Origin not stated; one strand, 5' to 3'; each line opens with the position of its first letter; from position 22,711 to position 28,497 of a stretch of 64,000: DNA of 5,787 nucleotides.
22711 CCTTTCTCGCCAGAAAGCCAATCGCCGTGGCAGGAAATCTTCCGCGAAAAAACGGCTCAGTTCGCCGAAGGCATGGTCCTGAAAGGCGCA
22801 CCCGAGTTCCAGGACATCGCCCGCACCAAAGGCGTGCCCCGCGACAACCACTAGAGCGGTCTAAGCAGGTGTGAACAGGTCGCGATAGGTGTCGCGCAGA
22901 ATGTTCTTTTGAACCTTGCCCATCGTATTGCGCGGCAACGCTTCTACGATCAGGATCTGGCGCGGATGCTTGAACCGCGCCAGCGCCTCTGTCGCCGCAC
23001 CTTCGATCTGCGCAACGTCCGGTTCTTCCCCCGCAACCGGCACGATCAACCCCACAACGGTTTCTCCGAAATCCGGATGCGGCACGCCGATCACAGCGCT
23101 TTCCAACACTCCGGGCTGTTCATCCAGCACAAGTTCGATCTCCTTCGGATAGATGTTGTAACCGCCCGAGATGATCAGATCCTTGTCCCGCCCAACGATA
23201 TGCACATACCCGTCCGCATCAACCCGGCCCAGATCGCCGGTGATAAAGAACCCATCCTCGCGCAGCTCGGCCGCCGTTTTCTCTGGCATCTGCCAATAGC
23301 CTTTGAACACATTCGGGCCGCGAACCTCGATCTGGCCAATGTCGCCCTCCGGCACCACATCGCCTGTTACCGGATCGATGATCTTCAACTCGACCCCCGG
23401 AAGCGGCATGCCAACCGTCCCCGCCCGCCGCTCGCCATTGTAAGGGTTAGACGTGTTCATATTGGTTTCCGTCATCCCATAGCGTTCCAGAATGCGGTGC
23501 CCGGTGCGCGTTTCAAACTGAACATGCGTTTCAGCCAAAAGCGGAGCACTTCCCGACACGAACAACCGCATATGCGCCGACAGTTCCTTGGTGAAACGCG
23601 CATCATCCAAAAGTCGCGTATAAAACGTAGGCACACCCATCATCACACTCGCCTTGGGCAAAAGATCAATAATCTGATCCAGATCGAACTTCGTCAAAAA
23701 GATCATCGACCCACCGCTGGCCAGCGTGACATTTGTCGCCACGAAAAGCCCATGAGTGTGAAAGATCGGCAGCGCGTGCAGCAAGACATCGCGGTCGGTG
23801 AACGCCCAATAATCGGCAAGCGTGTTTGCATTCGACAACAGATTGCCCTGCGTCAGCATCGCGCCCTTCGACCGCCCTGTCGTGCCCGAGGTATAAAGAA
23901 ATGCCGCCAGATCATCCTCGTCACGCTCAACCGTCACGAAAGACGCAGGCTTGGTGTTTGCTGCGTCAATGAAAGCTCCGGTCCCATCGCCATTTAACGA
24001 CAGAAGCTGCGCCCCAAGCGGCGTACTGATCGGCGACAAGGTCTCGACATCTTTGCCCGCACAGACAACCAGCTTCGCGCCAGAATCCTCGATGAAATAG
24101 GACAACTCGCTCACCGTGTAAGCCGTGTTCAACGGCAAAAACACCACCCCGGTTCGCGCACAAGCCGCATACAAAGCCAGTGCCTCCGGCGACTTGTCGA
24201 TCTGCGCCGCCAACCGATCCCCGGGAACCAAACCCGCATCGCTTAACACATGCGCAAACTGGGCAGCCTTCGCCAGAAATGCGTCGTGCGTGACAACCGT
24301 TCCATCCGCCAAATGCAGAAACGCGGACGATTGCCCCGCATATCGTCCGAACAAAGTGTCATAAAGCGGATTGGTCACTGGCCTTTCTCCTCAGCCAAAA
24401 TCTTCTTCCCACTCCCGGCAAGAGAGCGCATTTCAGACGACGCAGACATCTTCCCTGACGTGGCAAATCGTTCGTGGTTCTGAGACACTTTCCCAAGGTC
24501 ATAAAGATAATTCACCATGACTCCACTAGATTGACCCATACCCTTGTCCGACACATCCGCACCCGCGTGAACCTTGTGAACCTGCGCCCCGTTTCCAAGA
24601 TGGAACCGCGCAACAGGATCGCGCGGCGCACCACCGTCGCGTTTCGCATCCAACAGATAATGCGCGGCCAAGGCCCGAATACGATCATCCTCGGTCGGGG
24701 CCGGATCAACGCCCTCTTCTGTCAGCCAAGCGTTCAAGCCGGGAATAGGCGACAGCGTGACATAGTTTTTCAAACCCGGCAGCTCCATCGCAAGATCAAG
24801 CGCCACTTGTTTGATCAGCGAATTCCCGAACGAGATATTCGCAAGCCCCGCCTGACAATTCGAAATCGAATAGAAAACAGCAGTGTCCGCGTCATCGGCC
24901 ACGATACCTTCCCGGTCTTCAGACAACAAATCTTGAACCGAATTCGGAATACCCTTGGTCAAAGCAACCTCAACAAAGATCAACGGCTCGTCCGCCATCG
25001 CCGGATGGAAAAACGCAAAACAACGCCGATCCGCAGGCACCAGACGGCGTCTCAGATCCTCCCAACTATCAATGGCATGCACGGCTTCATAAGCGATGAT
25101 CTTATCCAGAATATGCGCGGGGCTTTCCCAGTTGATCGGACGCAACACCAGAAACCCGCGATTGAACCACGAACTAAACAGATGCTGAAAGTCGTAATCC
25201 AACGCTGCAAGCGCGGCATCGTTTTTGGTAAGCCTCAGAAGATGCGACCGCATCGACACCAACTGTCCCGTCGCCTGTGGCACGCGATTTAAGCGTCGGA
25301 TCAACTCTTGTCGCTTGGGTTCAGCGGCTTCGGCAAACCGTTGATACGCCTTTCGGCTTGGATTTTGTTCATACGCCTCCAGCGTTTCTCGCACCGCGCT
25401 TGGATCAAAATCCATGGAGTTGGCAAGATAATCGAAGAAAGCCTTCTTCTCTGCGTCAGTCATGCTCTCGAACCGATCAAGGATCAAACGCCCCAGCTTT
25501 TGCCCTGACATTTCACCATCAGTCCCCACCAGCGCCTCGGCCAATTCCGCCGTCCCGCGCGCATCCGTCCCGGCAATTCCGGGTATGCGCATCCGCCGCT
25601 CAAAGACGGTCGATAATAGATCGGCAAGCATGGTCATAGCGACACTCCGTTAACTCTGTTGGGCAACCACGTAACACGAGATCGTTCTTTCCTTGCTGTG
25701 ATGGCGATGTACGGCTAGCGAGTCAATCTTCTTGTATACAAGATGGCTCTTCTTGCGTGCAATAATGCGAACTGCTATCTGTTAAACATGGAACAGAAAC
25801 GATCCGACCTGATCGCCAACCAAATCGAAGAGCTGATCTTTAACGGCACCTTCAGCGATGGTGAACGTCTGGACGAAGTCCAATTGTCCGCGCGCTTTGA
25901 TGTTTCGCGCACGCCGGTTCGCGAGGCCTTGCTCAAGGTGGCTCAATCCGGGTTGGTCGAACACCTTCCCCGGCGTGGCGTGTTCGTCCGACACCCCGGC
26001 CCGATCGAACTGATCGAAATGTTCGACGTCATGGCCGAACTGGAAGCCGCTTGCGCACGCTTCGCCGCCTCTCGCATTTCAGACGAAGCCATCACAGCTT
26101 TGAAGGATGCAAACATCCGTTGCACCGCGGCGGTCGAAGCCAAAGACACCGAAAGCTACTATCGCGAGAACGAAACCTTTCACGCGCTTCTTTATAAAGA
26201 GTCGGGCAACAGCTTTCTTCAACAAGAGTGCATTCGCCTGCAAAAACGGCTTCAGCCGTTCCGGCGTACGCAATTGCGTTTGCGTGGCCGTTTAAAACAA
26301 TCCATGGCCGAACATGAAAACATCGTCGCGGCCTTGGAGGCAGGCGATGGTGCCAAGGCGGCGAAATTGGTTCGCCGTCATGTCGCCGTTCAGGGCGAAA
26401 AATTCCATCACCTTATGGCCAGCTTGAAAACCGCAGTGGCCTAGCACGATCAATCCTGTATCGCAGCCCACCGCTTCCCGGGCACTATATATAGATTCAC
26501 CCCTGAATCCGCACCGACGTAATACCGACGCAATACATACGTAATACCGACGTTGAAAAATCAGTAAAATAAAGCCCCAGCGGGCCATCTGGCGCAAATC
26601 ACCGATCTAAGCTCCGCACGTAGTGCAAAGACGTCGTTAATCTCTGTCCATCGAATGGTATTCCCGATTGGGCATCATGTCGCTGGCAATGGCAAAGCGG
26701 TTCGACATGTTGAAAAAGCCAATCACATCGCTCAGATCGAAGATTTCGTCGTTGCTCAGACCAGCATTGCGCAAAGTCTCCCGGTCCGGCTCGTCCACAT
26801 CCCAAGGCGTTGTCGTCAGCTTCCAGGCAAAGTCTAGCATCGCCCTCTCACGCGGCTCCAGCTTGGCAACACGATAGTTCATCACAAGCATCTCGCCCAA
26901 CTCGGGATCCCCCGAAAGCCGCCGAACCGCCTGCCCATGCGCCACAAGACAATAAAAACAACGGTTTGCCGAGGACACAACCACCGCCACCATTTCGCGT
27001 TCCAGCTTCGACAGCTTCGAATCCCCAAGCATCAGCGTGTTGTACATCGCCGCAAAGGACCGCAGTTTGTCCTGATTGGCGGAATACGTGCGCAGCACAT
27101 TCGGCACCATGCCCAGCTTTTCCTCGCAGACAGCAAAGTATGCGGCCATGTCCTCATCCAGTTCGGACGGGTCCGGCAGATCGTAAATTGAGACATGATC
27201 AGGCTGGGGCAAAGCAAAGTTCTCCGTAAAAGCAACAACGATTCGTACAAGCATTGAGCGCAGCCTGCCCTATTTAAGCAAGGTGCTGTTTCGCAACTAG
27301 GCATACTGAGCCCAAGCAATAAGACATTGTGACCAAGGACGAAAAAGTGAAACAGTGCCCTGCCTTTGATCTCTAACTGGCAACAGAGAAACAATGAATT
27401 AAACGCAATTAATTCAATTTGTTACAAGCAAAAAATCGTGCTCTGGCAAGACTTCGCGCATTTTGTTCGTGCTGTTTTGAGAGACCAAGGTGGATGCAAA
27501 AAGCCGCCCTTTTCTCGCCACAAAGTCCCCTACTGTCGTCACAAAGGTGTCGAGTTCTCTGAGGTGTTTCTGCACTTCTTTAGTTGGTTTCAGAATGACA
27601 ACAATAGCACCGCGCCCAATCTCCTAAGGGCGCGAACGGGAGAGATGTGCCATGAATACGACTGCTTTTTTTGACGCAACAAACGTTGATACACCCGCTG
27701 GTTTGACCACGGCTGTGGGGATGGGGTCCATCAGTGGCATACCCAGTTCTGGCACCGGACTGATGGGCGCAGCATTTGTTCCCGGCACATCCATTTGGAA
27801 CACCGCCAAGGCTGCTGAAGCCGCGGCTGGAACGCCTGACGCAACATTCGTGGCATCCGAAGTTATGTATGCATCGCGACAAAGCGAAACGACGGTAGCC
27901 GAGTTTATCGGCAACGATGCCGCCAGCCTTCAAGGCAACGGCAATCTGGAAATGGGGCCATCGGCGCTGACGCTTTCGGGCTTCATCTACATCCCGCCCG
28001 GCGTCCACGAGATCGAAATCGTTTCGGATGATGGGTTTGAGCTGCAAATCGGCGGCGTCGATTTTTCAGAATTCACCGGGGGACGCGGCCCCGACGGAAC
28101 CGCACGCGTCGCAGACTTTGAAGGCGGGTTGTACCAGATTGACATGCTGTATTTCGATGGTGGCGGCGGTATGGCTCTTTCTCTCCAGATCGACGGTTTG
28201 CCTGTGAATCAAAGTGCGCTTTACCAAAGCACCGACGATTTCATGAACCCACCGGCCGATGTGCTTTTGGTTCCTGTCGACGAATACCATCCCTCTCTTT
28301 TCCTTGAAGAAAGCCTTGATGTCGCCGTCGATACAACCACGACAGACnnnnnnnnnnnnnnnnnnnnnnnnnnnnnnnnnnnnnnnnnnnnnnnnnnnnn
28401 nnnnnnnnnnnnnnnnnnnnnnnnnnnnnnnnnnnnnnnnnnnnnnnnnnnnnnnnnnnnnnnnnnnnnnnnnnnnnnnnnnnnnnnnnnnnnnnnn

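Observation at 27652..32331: Orphan 1559-aa PA14-like / (RTX-LamG)x2 giant protein with no cognate secretion genes nearby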

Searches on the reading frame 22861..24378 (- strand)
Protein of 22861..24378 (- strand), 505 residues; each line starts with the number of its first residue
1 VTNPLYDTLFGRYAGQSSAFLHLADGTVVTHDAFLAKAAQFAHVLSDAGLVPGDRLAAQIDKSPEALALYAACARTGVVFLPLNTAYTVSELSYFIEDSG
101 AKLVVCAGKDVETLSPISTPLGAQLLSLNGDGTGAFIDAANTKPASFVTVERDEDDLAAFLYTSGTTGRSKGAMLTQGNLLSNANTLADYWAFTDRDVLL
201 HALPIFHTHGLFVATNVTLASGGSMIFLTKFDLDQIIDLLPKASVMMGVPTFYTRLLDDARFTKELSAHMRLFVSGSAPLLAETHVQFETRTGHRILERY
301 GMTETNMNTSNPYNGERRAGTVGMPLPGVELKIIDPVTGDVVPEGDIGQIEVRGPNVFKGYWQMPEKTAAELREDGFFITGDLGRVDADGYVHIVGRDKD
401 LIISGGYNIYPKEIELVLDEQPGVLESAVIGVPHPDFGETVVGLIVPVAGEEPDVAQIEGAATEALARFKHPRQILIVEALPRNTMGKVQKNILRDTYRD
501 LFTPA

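Call 7: search_protein_families(library=pfam, proteins=[window:22861-24378:-], max_evalue=0.00001)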
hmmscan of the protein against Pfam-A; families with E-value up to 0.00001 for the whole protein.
window:22861-24378:- (505 aa): 2 families
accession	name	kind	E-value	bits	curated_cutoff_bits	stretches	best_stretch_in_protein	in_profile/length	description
PF00501.34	AMP-binding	-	2.7e-80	270.5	29.9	1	24-362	17-384/384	AMP-binding enzyme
PF13193.12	AMP-binding_C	-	3.7e-14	53.8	24.5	1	413-488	1-76/76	AMP-binding enzyme C-terminal domain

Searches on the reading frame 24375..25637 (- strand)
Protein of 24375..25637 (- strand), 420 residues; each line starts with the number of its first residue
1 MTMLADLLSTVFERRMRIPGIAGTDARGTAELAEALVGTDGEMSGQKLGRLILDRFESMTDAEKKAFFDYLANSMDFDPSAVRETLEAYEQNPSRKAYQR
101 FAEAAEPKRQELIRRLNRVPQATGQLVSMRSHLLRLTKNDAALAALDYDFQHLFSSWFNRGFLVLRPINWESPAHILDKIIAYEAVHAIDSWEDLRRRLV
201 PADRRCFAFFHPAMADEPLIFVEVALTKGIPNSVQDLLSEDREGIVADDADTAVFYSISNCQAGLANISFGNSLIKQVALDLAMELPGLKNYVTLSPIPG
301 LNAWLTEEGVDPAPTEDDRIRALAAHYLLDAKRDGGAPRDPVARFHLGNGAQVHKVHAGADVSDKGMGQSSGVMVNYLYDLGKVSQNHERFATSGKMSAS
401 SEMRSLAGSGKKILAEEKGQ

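Call 7: search_protein_families(library=pfam, proteins=[window:24375-25637:-], max_evalue=0.00001)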
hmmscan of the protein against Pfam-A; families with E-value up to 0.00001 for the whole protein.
window:24375-25637:- (420 aa): 2 families
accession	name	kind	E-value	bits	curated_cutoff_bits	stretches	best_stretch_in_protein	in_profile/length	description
PF05292.17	MCD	-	1.7e-91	306.8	23.2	2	161-308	1-147/253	Malonyl-CoA decarboxylase C-terminal domain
PF17408.7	MCD_N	-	7.4e-26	90.6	22.4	1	78-158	4-85/85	Malonyl-CoA decarboxylase N-terminal domain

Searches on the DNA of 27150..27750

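Call 44: search_rna_families(source=window, start=27150, end=27750, threshold=evalue, max_evalue=1)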
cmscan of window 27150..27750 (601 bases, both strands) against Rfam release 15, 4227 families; matches with E-value up to 1: 0.
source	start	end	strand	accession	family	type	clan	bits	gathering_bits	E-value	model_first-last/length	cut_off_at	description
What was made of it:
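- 27255..27651 (+): 5' leader / promoter region with conserved blocks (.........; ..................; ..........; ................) and a GC-rich inverted repeat just upstream of the SD. No Rfam family matched (call 44).
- Tried and rejected: Rfam on the leader: nothing (call 44).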

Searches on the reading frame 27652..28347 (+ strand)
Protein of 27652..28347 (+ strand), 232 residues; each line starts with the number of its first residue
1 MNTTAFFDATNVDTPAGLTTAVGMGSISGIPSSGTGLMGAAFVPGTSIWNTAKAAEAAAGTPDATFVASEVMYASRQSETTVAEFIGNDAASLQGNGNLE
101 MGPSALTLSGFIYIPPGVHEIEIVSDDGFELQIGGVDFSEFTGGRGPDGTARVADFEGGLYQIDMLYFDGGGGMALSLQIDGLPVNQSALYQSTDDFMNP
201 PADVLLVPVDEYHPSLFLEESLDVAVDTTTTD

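Call 21: search_solved_structures(query=window:27652-28347:+, max_evalue=10, show_alignments=3)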
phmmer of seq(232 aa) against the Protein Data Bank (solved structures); distinct sequences matched with E-value up to 10: 13.
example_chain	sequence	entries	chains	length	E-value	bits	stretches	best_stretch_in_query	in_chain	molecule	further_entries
36gk_A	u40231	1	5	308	6.5e-12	48.8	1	58-186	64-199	RTX protein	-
6x95_A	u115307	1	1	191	1.1e-09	41.5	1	35-176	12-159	Antifreeze protein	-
6x7x_A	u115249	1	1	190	1.1e-09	41.5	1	35-176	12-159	Antifreeze protein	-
6x8d_A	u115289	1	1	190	1.1e-09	41.5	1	35-176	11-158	Antifreeze protein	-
6x7t_A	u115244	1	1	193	1.1e-09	41.5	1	35-176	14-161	Antifreeze protein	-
6x8y_A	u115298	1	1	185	1.1e-09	41.5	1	35-176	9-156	Antifreeze protein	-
6xac_A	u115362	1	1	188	1.1e-09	41.4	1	35-176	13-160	Antifreeze protein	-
5j6y_A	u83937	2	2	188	1.1e-09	41.4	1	35-176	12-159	Antifreeze protein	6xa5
6x8a_A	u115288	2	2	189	1.2e-09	41.4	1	35-176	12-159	Antifreeze protein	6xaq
6x9p_A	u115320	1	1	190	1.2e-09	41.4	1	35-176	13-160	Antifreeze protein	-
6x9m_A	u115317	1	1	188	1.2e-09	41.4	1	35-176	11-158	Antifreeze protein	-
6x7j_A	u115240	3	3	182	1.2e-09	41.3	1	36-176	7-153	Antifreeze protein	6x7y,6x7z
6m8m_A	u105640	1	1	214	1.6e-08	37.6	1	44-180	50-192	Putative large adhesion protein (Lap) involved in biofilm formation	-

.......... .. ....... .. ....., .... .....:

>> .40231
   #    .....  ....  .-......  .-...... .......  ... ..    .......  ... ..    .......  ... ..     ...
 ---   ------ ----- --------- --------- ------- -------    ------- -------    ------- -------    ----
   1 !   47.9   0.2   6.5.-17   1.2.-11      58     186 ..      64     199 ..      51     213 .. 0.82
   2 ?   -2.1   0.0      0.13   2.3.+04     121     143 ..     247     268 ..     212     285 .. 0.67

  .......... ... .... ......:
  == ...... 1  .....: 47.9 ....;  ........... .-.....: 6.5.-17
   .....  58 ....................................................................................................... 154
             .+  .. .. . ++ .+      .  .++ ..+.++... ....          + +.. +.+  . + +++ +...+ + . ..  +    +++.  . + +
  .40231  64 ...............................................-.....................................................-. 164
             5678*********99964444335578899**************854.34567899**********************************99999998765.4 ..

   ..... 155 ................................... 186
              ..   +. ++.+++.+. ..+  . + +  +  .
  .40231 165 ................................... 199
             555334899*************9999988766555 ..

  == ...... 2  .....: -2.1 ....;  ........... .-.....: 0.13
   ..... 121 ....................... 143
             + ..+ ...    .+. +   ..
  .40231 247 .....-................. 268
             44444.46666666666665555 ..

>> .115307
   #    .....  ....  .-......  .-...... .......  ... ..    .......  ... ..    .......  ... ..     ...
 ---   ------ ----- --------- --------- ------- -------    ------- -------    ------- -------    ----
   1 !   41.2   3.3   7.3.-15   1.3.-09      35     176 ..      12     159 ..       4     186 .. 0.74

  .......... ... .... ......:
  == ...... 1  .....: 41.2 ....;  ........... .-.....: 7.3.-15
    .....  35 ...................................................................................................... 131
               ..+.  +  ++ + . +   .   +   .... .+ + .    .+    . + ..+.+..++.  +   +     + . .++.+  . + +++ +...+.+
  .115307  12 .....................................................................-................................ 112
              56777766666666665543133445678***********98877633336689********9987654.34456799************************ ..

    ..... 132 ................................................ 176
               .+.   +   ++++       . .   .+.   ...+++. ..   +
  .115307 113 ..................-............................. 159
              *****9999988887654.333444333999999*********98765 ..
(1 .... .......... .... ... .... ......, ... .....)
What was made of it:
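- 27754..28221 (+): PA14 lectin domain (aa 35-190). The DcisD motif is D126-D127. phmmer against PDB: 36gk 6.5e-12, MpPA14 1.1e-9, 6m8m 1.6e-8, with SDDGF aligned to MpPA14 ADDGY (call 21).
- Closest known: PA14 lectin modules of RTX adhesins: Marinomonas primoryensis MpIBP. Different: MpPA14's sugar-contact residues S130, Q156 and D159 are not conserved (call 21).
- Checked: However, aa 35-186 match solved PA14 lectin domains of RTX adhesins by sequence: 36gk 6.5e-12, MpPA14 5j6y and others 1.1e-9, Marinobacter Lap 6m8m 1.6e-8 (call 21).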
